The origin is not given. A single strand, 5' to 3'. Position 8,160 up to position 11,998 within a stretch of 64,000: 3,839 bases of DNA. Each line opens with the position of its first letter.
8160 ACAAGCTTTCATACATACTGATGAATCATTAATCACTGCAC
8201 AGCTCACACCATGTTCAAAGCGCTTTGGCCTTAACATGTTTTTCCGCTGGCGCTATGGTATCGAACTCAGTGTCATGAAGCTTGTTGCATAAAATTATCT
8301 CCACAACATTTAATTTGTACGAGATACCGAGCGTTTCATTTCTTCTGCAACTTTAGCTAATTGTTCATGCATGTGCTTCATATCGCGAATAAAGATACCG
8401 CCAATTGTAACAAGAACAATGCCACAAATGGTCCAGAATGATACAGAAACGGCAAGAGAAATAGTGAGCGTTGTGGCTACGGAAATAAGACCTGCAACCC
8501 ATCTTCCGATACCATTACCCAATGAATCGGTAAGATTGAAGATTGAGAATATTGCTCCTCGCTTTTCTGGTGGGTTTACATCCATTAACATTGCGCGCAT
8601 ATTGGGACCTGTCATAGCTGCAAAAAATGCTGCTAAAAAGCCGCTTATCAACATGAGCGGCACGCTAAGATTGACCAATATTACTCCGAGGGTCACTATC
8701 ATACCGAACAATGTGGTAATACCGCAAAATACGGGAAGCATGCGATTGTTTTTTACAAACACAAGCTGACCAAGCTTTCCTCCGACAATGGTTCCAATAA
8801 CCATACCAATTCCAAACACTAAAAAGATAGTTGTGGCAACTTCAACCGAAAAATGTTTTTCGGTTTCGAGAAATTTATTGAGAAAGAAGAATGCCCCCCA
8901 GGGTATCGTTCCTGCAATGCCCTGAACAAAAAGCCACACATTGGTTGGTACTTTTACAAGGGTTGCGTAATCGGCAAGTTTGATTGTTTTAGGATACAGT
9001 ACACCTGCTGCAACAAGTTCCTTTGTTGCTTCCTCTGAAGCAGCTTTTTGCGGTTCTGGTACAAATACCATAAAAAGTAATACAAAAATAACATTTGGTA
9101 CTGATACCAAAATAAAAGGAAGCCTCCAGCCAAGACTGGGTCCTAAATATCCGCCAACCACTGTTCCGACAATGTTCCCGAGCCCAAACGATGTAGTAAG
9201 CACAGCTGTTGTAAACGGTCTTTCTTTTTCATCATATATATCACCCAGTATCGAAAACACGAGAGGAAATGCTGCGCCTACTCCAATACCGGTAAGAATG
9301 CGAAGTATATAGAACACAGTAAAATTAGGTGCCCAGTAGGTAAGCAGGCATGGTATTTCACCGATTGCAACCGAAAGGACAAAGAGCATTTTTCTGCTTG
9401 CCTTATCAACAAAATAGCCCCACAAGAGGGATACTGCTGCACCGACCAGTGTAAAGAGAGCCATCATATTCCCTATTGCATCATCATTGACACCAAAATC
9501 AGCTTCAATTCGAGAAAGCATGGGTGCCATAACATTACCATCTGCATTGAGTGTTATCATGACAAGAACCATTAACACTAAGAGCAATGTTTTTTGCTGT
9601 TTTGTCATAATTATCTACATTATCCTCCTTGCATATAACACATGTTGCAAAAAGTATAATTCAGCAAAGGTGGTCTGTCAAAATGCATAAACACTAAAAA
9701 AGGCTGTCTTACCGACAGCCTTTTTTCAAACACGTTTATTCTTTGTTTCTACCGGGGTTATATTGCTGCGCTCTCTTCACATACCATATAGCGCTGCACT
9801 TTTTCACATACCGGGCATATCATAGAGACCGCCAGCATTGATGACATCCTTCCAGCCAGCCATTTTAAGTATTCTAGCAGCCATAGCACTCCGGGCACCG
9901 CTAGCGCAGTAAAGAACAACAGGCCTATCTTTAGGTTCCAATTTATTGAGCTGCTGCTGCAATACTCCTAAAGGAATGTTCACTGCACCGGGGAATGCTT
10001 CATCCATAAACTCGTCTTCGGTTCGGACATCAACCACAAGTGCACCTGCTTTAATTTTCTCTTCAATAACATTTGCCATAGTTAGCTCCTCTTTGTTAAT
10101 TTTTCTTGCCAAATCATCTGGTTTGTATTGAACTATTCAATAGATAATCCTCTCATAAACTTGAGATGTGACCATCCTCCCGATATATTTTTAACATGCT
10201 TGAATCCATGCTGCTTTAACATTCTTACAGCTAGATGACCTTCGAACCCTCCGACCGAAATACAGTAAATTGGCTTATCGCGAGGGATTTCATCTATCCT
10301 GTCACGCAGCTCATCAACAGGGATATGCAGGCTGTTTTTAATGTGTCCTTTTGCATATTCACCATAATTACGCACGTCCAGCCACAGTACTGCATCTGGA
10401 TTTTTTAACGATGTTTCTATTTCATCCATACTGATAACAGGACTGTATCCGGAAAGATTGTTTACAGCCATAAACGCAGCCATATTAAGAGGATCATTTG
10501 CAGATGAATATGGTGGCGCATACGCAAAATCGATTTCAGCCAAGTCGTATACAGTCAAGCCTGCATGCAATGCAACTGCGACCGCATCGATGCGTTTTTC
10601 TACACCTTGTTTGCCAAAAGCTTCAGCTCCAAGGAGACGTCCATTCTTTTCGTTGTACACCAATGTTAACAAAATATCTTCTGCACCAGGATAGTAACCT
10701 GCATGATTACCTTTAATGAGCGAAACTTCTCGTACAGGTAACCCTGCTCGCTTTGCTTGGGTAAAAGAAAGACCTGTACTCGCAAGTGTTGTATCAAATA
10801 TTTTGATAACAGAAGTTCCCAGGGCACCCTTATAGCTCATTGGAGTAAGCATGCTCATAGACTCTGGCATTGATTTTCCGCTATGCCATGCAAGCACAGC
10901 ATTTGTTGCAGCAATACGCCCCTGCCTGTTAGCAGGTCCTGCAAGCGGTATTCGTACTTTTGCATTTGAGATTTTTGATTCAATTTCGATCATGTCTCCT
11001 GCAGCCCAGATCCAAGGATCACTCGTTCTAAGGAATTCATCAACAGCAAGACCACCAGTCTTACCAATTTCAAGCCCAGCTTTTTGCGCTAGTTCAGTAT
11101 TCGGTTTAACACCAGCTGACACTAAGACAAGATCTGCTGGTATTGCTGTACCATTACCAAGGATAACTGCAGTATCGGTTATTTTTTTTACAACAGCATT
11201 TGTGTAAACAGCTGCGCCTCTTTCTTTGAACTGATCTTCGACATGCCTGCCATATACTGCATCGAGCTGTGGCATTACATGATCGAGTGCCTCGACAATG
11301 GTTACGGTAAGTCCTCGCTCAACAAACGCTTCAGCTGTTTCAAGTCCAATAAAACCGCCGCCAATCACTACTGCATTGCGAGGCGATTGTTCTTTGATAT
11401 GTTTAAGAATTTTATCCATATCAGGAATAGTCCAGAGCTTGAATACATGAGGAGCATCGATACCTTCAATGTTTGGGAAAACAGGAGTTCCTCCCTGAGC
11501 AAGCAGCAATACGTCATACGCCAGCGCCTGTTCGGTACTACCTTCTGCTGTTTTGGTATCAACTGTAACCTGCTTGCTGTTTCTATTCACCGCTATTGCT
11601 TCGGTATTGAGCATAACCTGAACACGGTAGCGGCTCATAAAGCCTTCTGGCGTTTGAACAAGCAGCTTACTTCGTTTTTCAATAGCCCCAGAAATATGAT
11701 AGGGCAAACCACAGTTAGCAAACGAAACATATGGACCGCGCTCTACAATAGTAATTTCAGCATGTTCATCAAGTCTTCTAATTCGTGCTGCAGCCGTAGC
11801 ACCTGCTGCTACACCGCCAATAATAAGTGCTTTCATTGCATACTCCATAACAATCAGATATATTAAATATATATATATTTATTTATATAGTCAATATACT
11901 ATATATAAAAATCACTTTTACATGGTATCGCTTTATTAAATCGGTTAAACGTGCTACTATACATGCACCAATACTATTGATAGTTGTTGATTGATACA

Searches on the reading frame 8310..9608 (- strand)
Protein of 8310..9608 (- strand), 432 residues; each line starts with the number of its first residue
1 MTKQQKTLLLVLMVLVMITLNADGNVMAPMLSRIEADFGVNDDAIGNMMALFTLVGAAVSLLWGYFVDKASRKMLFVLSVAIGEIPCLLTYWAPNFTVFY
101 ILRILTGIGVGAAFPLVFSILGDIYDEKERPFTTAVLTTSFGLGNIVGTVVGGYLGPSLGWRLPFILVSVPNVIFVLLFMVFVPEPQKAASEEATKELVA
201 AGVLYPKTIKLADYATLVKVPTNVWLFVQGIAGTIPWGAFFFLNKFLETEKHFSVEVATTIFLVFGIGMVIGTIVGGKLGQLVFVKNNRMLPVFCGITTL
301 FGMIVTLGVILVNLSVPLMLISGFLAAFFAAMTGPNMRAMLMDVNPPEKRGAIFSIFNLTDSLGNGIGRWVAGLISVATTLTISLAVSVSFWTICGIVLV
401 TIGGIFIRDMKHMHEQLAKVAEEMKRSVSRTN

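Call 49: search_protein_families(library=pfam, max_evalue=0.01, proteins=[window:8310-9608:-])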
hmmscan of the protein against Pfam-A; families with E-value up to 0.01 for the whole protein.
window:8310-9608:- (432 aa): 4 families
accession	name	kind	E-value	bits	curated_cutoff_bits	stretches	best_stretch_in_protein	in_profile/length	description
PF07690.21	MFS_1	-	1.4e-55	189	33.4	2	16-309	4-289/347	Major Facilitator Superfamily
PF00083.30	Sugar_tr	-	4.5e-14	52.6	22.3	1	44-186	47-194/452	Sugar (and other) transporter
PF03137.26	OATP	-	0.00025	19.9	25.8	0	9-97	3-89/545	Organic Anion Transporter Polypeptide (OATP) family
PF00122.25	E1-E2_ATPase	-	0.0032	17.5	28.1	1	43-102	116-176/181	E1-E2 ATPase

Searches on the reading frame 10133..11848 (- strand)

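Call 49: search_protein_families(library=pfam, max_evalue=0.01, proteins=[window:10133-11848:-])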
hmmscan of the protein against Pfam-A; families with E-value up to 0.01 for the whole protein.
window:10133-11848:- (571 aa): 13 families
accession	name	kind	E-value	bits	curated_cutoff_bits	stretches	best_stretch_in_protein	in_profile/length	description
PF07992.20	Pyr_redox_2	-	5.7e-63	213.5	26.1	1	6-310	2-291/291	Pyridine nucleotide-disulphide oxidoreductase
PF00070.33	Pyr_redox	-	8.8e-18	65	22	1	159-226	2-69/82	Pyridine nucleotide-disulphide oxidoreductase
PF00581.25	Rhodanese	-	2e-14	54.3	22.2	1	475-560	3-97/102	Rhodanese-like domain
PF02852.28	Pyr_redox_dim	-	1.3e-13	51.5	25.3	1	348-449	4-104/110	Pyridine nucleotide-disulphide oxidoreductase, dimerisation domain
PF13738.12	Pyr_redox_3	-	4.8e-10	39.6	30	2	73-271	93-291/305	Pyridine nucleotide-disulphide oxidoreductase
PF13450.12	NAD_binding_8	-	1.5e-07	32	21.9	1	161-191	1-31/68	NAD(P)-binding Rossmann-like domain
PF01266.30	DAO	-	2.8e-05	24.3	27.9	1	159-187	2-30/353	FAD dependent oxidoreductase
PF01262.27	AlaDh_PNT_C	-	0.00027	20.9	23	1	151-212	23-79/214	Alanine dehydrogenase/PNT, C-terminal domain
PF13241.12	NAD_binding_7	-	0.00036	21.5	22.1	0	156-187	7-38/104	Putative NAD(P)-binding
PF03486.20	HI0933_like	-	0.0033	17.4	50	0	158-190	2-34/244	HI0933-like protein Rossmann domain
PF02737.24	3HCDH_N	-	0.0044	17.4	22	1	159-209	2-52/180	3-hydroxyacyl-CoA dehydrogenase, NAD binding domain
PF08495.15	FIST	-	0.0065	16.8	23.2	0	143-284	12-139/189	FIST N domain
PF05834.18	Lycopene_cycl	-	0.0092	15.5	23.4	0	160-192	3-37/380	Lycopene cyclase protein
